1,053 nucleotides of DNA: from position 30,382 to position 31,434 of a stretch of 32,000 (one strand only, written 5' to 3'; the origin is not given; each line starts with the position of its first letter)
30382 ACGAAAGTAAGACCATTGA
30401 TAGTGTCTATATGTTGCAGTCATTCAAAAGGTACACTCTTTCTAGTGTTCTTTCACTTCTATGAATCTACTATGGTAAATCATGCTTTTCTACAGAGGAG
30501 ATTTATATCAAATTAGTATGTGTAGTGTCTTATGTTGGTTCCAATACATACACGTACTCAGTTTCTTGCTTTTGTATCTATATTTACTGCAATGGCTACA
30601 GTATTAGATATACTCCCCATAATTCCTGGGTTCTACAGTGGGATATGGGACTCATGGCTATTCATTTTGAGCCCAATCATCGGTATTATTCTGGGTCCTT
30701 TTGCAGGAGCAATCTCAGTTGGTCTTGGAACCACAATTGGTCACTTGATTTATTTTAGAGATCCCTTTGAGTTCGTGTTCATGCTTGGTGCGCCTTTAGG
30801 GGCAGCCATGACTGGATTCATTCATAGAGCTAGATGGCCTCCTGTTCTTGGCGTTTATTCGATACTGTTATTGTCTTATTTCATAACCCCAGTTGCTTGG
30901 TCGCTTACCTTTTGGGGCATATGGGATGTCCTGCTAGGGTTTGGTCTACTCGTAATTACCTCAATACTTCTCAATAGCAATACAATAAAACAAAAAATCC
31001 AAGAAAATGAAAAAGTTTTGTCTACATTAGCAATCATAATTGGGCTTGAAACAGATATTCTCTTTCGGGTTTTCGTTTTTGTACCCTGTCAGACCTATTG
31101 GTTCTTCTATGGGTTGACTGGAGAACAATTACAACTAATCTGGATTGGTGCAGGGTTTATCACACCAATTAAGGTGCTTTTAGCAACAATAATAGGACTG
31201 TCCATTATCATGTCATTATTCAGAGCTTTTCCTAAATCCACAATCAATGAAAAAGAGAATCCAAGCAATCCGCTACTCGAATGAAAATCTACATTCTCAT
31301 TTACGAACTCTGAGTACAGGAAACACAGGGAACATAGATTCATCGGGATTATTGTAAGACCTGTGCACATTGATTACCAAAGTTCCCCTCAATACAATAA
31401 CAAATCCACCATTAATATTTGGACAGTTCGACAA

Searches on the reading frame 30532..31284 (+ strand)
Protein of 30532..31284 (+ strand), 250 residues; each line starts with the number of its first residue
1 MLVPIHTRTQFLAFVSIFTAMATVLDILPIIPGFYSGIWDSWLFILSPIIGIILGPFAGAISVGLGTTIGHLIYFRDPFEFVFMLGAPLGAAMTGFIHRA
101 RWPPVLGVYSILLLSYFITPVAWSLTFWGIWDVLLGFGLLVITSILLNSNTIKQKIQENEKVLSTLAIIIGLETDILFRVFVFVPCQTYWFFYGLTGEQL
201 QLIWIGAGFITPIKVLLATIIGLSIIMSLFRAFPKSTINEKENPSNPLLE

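Call 7: search_protein_families(library=pfam, proteins=[window:30532-31284:+], max_evalue=0.001)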
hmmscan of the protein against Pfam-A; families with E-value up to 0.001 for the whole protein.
window:30532-31284:+ (250 aa): 0 families

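Call 93: search_protein_families(library=ncbifam, proteins=[window:30532-31284:+], max_evalue=0.01)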
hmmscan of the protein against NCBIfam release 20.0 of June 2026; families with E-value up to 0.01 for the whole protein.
window:30532-31284:+ (250 aa): 0 families

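Call 104: find_encoding_contigs(protein=window:30532-31284:+, flank=10000, max_places=1)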
Protein window:30532-31284:+ (250 aa): 1 contig read that carries it; 1 place shown.
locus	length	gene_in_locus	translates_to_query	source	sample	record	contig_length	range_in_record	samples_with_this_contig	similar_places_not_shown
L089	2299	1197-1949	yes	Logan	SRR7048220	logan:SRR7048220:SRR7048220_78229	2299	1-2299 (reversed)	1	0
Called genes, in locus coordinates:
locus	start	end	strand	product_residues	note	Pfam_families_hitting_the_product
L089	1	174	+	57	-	?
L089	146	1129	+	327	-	-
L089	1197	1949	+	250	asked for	-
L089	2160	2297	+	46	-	?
